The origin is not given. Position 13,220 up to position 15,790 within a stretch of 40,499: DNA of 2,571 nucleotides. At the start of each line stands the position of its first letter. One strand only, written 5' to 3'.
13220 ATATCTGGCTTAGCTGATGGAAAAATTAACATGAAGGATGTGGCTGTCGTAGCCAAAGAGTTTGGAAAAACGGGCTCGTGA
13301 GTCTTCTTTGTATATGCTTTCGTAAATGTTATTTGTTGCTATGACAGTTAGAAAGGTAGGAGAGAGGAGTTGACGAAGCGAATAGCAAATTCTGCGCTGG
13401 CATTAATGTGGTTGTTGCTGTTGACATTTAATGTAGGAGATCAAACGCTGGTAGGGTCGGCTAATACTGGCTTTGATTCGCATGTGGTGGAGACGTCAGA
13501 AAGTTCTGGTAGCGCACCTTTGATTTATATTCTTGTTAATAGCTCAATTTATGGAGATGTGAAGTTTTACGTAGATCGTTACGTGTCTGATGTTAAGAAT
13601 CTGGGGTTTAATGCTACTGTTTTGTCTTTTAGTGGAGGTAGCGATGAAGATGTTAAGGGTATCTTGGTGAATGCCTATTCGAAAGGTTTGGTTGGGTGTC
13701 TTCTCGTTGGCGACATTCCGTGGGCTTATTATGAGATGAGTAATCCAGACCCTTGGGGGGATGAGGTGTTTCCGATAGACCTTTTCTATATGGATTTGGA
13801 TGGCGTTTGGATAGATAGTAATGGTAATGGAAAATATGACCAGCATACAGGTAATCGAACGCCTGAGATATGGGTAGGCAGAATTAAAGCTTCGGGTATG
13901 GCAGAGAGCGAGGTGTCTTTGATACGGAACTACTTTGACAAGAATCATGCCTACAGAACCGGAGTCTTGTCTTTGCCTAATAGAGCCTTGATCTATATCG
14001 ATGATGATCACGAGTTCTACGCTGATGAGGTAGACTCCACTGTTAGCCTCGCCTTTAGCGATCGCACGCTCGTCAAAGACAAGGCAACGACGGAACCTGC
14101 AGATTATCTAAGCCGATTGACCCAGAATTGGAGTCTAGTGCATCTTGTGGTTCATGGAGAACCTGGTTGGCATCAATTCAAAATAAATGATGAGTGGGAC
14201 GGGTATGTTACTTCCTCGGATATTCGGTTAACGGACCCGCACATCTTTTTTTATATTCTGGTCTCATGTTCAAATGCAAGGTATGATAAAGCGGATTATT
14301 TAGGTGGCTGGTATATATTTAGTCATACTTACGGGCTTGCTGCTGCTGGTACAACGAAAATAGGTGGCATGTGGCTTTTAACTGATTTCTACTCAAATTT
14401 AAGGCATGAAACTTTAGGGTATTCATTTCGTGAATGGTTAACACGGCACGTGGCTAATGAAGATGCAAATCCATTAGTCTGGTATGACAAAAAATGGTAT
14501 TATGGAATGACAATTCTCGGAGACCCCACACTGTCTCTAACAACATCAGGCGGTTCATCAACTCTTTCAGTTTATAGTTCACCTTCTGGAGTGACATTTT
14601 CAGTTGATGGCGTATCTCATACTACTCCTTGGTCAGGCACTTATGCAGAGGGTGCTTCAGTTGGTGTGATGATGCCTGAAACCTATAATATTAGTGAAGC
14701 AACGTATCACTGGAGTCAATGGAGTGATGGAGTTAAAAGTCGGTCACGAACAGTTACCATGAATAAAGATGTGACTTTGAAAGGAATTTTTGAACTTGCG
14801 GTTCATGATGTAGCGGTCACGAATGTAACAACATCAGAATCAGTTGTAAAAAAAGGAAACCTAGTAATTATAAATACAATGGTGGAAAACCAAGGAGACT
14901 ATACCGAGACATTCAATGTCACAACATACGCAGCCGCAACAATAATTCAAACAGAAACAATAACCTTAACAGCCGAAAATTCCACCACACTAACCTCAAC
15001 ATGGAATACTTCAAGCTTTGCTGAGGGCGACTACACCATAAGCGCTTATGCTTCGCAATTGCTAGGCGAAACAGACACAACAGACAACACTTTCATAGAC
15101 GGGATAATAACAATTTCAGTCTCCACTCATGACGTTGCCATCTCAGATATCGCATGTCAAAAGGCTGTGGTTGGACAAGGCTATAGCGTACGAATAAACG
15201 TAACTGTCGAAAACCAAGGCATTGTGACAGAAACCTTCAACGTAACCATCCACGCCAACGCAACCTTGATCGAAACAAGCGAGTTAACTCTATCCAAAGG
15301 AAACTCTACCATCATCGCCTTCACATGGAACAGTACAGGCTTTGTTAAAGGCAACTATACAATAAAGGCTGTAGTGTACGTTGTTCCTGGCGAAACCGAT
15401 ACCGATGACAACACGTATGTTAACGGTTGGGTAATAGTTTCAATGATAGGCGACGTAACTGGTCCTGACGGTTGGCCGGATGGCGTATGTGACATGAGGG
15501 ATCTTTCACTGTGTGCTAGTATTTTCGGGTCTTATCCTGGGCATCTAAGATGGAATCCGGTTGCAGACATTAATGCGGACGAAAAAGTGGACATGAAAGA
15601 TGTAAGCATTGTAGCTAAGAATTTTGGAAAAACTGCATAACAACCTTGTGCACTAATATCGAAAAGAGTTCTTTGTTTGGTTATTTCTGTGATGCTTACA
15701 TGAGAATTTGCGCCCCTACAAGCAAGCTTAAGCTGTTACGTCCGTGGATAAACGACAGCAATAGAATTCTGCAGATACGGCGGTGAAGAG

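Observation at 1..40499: Locus-wide cohesin-dockerin network: a cellulosome-like surface assembly whose cargo is peptidases, redox and adhesin modules rather than glycosidases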

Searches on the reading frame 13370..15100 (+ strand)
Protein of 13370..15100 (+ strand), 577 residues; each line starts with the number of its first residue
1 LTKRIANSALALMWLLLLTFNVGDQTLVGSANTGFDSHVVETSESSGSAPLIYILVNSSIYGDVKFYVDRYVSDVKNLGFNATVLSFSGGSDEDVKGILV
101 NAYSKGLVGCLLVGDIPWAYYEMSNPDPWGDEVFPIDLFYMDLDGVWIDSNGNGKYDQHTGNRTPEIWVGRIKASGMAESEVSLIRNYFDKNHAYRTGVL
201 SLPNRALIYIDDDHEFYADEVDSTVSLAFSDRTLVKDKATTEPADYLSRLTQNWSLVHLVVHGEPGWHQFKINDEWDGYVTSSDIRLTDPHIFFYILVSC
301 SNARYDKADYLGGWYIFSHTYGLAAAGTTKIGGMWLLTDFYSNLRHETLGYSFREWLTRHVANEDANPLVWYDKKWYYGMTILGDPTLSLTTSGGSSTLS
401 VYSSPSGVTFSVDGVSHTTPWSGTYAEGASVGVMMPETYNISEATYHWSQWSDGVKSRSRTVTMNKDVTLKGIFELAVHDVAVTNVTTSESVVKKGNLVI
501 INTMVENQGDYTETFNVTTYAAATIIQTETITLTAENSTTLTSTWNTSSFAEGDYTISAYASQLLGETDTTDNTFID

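Call 6: search_protein_families(library=pfam, proteins=[window:13370-15100:+], max_evalue=1)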
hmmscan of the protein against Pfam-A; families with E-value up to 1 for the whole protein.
window:13370-15100:+ (577 aa): 5 families
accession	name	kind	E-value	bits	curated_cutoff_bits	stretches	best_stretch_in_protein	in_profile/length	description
PF07705.17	CARDB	-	0.0022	18.6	22.7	1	483-575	6-99/101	CARDB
PF12505.14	DUF3712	-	0.033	14.9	24.1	1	460-511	65-114/125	Protein of unknown function (DUF3712)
PF20009.4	GEVED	-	0.075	14.3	24.4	1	146-162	4-16/78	GEVED domain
PF12690.13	BsuPI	-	0.2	12.1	22.9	1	528-560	63-95/101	Intracellular proteinase inhibitor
PF14686.12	fn3_3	-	0.31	11.3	24.4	0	551-569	43-61/75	Polysaccharide lyase family 4, domain II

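Call 13: search_solved_structures(query=window:13370-14900:+, max_evalue=10)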
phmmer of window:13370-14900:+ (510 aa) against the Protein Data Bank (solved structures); distinct sequences matched with E-value up to 10: 1.
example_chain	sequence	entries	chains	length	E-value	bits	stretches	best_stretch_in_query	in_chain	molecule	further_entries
3e5y_A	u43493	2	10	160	0.5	12.1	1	267-326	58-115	TrmH family RNA methyltransferase | tRNA (cytidine(34)-2'-O)-methyltransferase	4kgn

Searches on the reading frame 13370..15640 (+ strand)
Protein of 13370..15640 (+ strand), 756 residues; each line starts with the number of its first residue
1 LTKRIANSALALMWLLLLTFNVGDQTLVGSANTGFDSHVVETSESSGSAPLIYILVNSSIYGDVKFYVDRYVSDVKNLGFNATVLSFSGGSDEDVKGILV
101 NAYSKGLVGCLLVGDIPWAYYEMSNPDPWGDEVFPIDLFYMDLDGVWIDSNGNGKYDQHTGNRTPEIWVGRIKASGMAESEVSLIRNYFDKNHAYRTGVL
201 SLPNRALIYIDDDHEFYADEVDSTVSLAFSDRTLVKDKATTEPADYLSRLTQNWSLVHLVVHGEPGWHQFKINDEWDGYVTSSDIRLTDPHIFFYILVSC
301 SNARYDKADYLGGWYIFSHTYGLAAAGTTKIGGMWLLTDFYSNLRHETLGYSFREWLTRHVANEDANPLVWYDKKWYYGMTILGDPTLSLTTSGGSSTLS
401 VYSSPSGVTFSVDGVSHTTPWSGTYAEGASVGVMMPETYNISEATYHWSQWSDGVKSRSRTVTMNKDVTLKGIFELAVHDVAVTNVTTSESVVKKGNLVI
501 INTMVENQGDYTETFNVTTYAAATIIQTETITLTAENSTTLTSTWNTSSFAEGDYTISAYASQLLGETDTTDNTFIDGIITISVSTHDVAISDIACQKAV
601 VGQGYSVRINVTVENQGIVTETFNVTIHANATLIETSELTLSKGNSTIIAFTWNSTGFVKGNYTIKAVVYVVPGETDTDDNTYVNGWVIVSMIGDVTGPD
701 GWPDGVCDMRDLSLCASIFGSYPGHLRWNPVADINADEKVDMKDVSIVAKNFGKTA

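Call 3: search_protein_families(library=pfam, proteins=[window:13370-15640:+], max_evalue=0.01)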
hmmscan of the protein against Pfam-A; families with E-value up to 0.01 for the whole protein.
window:13370-15640:+ (756 aa): 2 families
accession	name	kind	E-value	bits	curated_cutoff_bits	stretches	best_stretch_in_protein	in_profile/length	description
PF07705.17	CARDB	-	3e-08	34.2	22.7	1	598-669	12-83/101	CARDB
PF12690.13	BsuPI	-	0.00039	20.8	22.9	0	528-560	63-95/101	Intracellular proteinase inhibitor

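Call 60: search_protein_families(library=ncbifam, proteins=[window:13370-15640:+], max_evalue=0.01)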
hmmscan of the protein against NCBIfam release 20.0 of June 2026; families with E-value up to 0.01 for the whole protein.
window:13370-15640:+ (756 aa): 1 family
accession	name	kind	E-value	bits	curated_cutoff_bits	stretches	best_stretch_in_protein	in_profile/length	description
NF041540.1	dockerin_GC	domain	0.0098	16.3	29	0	676-713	18-57/67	GC-type dockerin domain-anchored protein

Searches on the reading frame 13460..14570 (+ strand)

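Call 21: find_homologous_proteins(query=window:13460-14570:+)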
Query window:13460-14570:+ (370 aa): 299 proteins with E <= 0.001 among 3053 candidates; the best 120 are listed.
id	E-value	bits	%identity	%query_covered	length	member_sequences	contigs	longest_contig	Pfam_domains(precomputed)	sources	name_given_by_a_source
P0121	3.2e-164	565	70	95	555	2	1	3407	PF07705.18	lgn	-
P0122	6.4e-153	527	68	93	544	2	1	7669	PF00404.25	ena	-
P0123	2.6e-150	519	65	96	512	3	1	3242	-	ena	-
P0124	1.9e-146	506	64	95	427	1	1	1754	PF01364.25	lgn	-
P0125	4.2e-144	498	65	92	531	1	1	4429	PF00404.25,PF07705.18,PF01364.25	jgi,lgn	jgi:hypothetical protein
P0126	3.0e-141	489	63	94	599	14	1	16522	-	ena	-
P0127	3.2e-141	489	62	94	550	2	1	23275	PF00404.25,PF01364.25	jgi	jgi:hypothetical protein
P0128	2.4e-139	483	63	94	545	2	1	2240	PF00404.25,PF01364.25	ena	-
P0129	1.7e-122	427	55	92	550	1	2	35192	PF00404.25,PF01364.25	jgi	jgi:hypothetical protein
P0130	3.8e-118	413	54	93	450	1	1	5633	-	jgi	jgi:hypothetical protein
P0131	4.1e-118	413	57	92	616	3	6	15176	PF01364.25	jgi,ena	-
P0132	1.2e-117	411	52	92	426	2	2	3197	PF00404.25,PF01364.25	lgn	-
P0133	3.7e-115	403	53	93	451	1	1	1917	PF01364.25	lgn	-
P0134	4.5e-115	403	51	95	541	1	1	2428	PF00404.25,PF01364.25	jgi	-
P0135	7.5e-113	395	52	93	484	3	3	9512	PF01364.25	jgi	-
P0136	5.9e-111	389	50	96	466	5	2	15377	PF01364.25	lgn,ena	-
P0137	1.6e-108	381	62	76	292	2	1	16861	PF01364.25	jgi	-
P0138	7.1e-101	356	47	96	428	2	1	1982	PF00404.25,PF01364.25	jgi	-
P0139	5.2e-100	353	48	93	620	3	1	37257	PF01364.25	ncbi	-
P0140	4.4e-95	337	48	94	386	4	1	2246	PF01364.25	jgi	jgi:hypothetical protein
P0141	7.6e-95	336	49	95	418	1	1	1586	PF01364.25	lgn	-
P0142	1.3e-94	335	48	94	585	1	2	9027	PF01364.25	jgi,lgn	-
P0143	5.9e-92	327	46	95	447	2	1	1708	PF01364.25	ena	-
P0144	2.8e-91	324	46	94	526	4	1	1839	PF00404.25,PF01364.25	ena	-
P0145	1.6e-90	322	47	91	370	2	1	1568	PF01364.25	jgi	jgi:hypothetical protein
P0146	2.0e-89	318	46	93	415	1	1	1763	PF01364.25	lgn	-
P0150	3.1e-87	311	55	72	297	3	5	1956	PF01364.25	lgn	-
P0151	5.4e-86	307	43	95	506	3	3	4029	PF01364.25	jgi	-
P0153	9.7e-85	303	43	93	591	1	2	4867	PF00404.25,PF05345.19,PF01364.25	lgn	-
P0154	3.9e-84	301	43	91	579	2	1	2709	PF00404.25,PF01364.25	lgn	-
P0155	1.1e-82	296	48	87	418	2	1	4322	PF01364.25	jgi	jgi:hypothetical protein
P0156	2.0e-82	295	45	91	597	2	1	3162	PF00404.25,PF05345.19,PF01364.25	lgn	-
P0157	2.2e-82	295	42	97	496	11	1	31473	PF01364.25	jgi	-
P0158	3.3e-82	294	45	92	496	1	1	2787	PF01364.25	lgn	-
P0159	4.2e-82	294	43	94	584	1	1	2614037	PF00404.25,PF05345.19,PF01364.25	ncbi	ncbi:MAG: putative Ig domain-containing protein, partial [Candidatus Zixiibacteriota bacterium]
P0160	2.9e-81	291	43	95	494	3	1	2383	PF01364.25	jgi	-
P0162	1.4e-80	289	43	97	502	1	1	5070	PF01364.25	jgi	jgi:hypothetical protein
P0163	1.5e-80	289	42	95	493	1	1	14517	PF01364.25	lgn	-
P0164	2.2e-80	288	43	97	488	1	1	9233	PF01364.25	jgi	jgi:hypothetical protein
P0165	3.2e-80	288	44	92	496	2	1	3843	PF01364.25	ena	-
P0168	3.2e-79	285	43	95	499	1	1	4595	PF01364.25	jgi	jgi:hypothetical protein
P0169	3.5e-79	285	42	97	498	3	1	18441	PF01364.25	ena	-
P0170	3.6e-79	285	43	94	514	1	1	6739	PF01364.25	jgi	jgi:hypothetical protein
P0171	1.3e-78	283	42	97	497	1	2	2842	PF01364.25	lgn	-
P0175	3.4e-77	278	40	96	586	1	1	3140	PF13205.13,PF01364.25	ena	-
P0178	8.8e-77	277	43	91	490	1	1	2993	PF01364.25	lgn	-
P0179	1.7e-76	276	42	95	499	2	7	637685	PF01364.25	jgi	-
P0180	2.7e-76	275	43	88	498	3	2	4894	PF01364.25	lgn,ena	-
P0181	9.0e-76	273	43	97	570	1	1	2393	PF07705.18,PF01364.25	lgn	-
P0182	1.2e-75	273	41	93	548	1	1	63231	PF01364.25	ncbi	ncbi:MAG: C25 family cysteine peptidase [Candidatus Bathyarchaeia archaeon]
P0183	1.7e-75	272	43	97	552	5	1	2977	PF07705.18,PF01364.25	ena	-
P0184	3.0e-75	272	42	94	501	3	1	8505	PF01364.25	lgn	-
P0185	8.8e-75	270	44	90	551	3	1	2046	PF01364.25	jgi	-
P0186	1.9e-74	269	43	92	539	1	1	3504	PF01364.25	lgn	-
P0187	2.9e-74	268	42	95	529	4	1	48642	PF01364.25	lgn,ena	-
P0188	3.2e-74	268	41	95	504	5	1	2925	PF01364.25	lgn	-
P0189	5.7e-74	267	41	98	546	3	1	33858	PF01364.25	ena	-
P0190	1.0e-73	267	38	96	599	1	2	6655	PF00404.25,PF05345.19,PF01364.25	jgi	-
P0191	2.1e-73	266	44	91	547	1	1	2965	PF01364.25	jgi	-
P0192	4.3e-73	265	42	90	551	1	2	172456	PF01364.25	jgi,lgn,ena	-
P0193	6.8e-73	264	39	94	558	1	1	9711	PF01364.25,PF18884.6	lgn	-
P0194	9.3e-73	263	45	83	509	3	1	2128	PF01364.25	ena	-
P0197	1.9e-72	262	41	98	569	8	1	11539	PF01364.25,PF18884.6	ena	-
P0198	2.2e-72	262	43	92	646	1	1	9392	PF07705.18,PF01364.25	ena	-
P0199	3.2e-72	262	41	97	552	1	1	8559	PF07705.18,PF01364.25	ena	-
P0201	5.1e-72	261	42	95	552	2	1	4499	PF07705.18,PF01364.25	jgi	-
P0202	6.0e-72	261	43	91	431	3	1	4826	PF01364.25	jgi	jgi:hypothetical protein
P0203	6.1e-72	261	39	94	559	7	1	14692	PF01364.25,PF18884.6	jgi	-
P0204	8.7e-72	260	41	91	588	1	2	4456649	PF00404.25,PF05345.19,PF01364.25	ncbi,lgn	ncbi:MAG: putative Ig domain-containing protein [Candidatus Zixiibacteriota bacterium]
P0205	1.1e-71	260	41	92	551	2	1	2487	PF01364.25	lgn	-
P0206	1.3e-71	260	43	92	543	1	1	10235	PF00404.25,PF01364.25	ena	-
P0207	1.4e-71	259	39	99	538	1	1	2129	PF17957.8,PF01364.25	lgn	-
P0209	3.7e-71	258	43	92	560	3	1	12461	PF01364.25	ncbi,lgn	-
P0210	5.7e-71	258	40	95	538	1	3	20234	PF07705.18,PF01364.25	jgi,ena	-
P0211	5.9e-71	257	41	95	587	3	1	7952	PF01364.25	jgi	-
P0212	8.5e-71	257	41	97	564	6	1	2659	PF01364.25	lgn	-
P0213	1.1e-70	257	41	95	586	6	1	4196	PF01364.25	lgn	-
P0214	1.2e-70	256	41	97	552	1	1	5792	PF07705.18,PF01364.25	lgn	-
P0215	1.5e-70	256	41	92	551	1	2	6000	PF01364.25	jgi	jgi:hypothetical protein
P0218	4.6e-70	255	41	91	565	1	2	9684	PF00404.25,PF05345.19,PF01364.25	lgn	-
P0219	8.1e-70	254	42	94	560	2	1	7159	PF01364.25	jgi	jgi:hypothetical protein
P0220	1.1e-69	253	42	89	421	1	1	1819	PF01364.25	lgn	-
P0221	1.9e-69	252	41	95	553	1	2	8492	PF01364.25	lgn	-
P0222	2.2e-69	252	40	96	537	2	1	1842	PF05345.19,PF01364.25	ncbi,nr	ncbi:MAG: hypothetical protein GY865_14050, partial [candidate division Zixibacteria bacterium]|nr:h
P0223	3.2e-69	252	41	96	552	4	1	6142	PF01364.25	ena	-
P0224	3.7e-69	252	39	94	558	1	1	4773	PF01364.25,PF18884.6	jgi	jgi:hypothetical protein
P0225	3.9e-69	251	42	94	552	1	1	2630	PF01364.25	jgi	-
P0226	4.4e-69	251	42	95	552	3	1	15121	PF07705.18,PF01364.25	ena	-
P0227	5.9e-69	251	41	92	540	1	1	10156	PF00404.25,PF01364.25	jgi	-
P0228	6.7e-69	251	42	93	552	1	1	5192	PF01364.25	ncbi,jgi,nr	ncbi:MAG: C25 family cysteine peptidase [Candidatus Bathyarchaeota archaeon]|nr:C25 family cysteine 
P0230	6.8e-69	251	41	93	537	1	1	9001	PF13860.13,PF01364.25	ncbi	-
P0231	2.6e-68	249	38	94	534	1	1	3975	PF17957.8,PF01364.25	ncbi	ncbi:MAG: Ig-like domain-containing protein [Thermoplasmata archaeon]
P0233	4.4e-68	248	41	92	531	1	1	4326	PF00404.25,PF01364.25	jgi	-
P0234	4.6e-68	248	41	94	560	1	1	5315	PF07705.18,PF01364.25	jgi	-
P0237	2.2e-67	246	39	95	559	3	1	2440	PF01364.25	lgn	-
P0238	2.5e-67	246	40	92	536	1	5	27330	PF01364.25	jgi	jgi:hypothetical protein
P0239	3.4e-67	245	38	95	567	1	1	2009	PF01364.25,PF18884.6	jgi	-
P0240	3.7e-67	245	40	94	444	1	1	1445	PF01364.25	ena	-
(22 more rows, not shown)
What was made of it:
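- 13370..15640 (+): C25/gingipain-like cysteine peptidase (nt 13460-14570; His262-Gly263 and Cys300), then CARDB and a C-terminal dockerin (15443-15637; one extended and one canonical loop). Homologues carry PF01364, and some are named C25 family cysteine peptidase (call 21).
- On Peptidase family C25 (gingipain; clan CD): Most homologues at 40-70% identity do carry PF01364, and some are named C25 family cysteine peptidase (call 21).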

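Call 23: search_solved_structures(query=A1, max_evalue=1)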
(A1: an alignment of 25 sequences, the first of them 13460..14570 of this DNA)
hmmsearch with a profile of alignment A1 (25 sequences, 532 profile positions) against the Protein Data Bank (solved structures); distinct sequences matched with E-value up to 1: 21.
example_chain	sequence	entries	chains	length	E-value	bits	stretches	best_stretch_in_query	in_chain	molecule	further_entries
2y3n_B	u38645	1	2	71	1.5e-05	27.1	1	468-529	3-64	CELLULOSOMAL FAMILY-48 PROCESSIVE GLYCOSIDE HYDROLASE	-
4wi0_B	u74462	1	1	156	4.9e-05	25.5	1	411-529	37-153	Cellulosomal scaffoldin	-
4u3s_B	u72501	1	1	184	0.00015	23.9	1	409-528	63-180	Cellulosomal scaffoldin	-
5k39_B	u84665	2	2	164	0.00057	21.9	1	442-525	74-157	Dockerin module from a protein of unknown function | Ig domain protein group 2 domain protein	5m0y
2b59_B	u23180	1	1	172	0.00083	21.4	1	454-529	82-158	Cellulosomal scaffolding protein A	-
5g5d_B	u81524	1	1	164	0.002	20.1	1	454-529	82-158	CELLULOSOMAL-SCAFFOLDING PROTEIN A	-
3kcp_A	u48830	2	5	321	0.0033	19.4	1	455-529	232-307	Cellulosomal-scaffolding protein A | Cellulosome anchoring protein cohesin region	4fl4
4fl4_A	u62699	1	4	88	0.0048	18.9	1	460-529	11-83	Glycoside hydrolase family 9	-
1daq_A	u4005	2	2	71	0.019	16.9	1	467-529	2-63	ENDOGLUCANASE SS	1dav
2mte_A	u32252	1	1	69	0.029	16.3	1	469-529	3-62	Cellulose 1,4-beta-cellobiosidase (reducing end) CelS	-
2ccl_B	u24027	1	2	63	0.086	14.8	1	470-527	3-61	ENDO-1,4-BETA-XYLANASE Y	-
2vn6_B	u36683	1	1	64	0.11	14.4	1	469-526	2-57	ENDOGLUCANASE A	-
2vn5_B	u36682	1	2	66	0.13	14.2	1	469-526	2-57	ENDOGLUCANASE A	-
6kg9_A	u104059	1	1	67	0.22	13.4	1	469-527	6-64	And cellulose-binding endoglucanase family 9 CelL ortholog dockerin domain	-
6z3p_H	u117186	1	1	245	0.24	13.3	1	285-375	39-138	heavy chain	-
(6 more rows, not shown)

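Call 32: predict_structure(alignment_id=A1)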
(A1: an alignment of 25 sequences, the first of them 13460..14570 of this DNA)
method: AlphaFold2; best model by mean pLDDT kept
length: 370 residues; sequences in the alignment: 25
mean_pLDDT: 90.3   pTM: 0.90
mean pLDDT of the five models: 90.3, 90.1, 90.0, 89.8, 88.7
residues with pLDDT >= 90: 290; 70-90: 43; 50-70: 16; < 50: 21
segments of 3 or more residues with pLDDT < 50: 1-4, 6-8, 11-16, 364-370
pLDDT, mean of each block of 10 residues (from residue 1): 44 58 98 98 96 95 98 97 98 75 95 96 94 95 97 99 97 97 89 97 93 97 98 96 91 98 97 97 97 97 89 96 94 79 71 97 46
secondary structure, 60 per line:
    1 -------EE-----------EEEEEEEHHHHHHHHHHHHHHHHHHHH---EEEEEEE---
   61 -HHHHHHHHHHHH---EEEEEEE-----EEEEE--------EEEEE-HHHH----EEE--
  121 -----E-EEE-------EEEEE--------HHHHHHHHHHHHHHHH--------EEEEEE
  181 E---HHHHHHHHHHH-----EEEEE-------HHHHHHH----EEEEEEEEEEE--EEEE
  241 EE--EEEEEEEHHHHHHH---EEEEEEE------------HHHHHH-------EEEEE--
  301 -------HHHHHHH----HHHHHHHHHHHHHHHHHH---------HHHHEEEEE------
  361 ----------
elements in order: E21-27 H28-47 E51-57 H62-73 E77-83 E89-93 E102-106 H108-111 E116-118 E128-130 E138-142 H151-166 E175-181 H185-195 E201-205 H213-219 E224-234 E237-242 E245-251 H252-258 E262-268 H281-286 E294-298 H308-314 H319-336 H346-349 E350-354
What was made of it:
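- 13370..15640 (+): The AlphaFold model has pLDDT 90.3 (call 32).
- On Peptidase family C25 (gingipain; clan CD): Model pLDDT 90.3 (call 32).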

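Call 38: fold_search(model_id=the predicted structure, library=pdb)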
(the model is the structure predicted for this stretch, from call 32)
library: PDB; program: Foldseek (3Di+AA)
matches with E <= 10: 1522; with E <= 0.001: 6
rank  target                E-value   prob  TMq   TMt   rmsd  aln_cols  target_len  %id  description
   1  1cvr                  1.6e-13  1.00  0.63  0.54   6.6       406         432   16  Crystal structure of the Arg specific cysteine proteinase gingipain R (RGPB) (released 2000-03-01)
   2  8tl0_D                1.3e-07  1.00  0.34  0.27  17.5       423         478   12  Structure of activated SAVED-CHAT filament (released 2024-03-06)
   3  8eex_B                3.1e-05  1.00  0.45  0.25  11.1       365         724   11  Cas7-11 in complex with Csx29 (released 2022-11-16)
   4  7y9x_B                4.5e-05  1.00  0.44  0.24  11.5       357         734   13  Structure of the Cas7-11-Csx29-guide RNA complex (released 2022-11-09)
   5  7zoq_A                2.1e-04  1.00  0.40  0.21   7.6       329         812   13  Cryo-EM structure of a CRISPR effector in complex with a caspase regulator (released 2022-11-30)
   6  4ry0                  7.9e-04  0.77  0.18  0.23  16.3       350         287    9  Crystal structure of ribose transporter solute binding protein RHE_PF00037 from Rhizobium etli CFN 42, TARGET EFI-511357 (released 2014-12-24)
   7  2h3h_A                1.4e-03  0.54  0.18  0.21  16.9       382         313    8  Crystal structure of the liganded form of Thermotoga maritima glucose binding protein (released 2007-05-22)
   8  5xss_C                1.4e-03  0.54  0.18  0.23  17.2       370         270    8  XylFII molecule (released 2017-08-02)
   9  5xss_A                1.8e-03  0.57  0.19  0.24  16.8       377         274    9  XylFII molecule (released 2017-08-02)
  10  5xss_X                2.1e-03  0.54  0.18  0.24  17.0       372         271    9  XylFII molecule (released 2017-08-02)
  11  5xss_B                2.3e-03  0.54  0.18  0.23  17.0       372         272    9  XylFII molecule (released 2017-08-02)
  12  2h3h_B                2.3e-03  0.51  0.19  0.23  16.6       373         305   10  Crystal structure of the liganded form of Thermotoga maritima glucose binding protein (released 2007-05-22)
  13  9iyq_A                2.5e-03  0.57  0.20  0.12  15.2       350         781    7  Structure of the human GluN1-N2B NMDA receptors in the Mg2+ free state (released 2025-03-05)
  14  1tjy                  2.6e-03  0.63  0.19  0.21  16.1       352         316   10  Crystal Structure of Salmonella typhimurium AI-2 receptor LsrB in complex with R-THMF (released 2004-09-28)
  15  3c6q_A                2.6e-03  0.41  0.18  0.21  15.4       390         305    8  Apo and ligand-bound form of a thermophilic glucose/xylose binding protein (released 2008-02-26)
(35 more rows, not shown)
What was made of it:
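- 13370..15640 (+): The top Foldseek hit is gingipain R 1cvr, E=1.6e-13, TM 0.63 (call 38).
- On Peptidase family C25 (gingipain; clan CD): The top Foldseek hit is 1cvr gingipain R, E=1.6e-13, TM 0.63, followed by CHAT/Csx29 caspase-like proteins (call 38).
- Checked: C25-like is confirmed by fold and homologues (calls 21, 32, 38).
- Tried and rejected: The fold search was needed to show the relationship (call 38).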

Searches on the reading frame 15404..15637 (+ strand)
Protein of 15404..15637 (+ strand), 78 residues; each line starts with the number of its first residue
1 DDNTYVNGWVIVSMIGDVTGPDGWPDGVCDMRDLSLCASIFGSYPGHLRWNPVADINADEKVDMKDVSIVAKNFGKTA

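Call 20: search_protein_families(library=pfam, proteins=[window:15404-15637:+], max_evalue=10)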
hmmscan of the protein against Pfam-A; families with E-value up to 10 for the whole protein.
seq(78 aa): 1 family
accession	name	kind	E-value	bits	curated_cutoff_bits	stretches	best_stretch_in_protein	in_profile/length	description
PF00404.24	Dockerin_1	-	0.0022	18.6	22.9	1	26-73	7-55/57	Dockerin type I domain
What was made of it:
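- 13370..15640 (+): Dockerin_1 18.6 bits (call 20).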
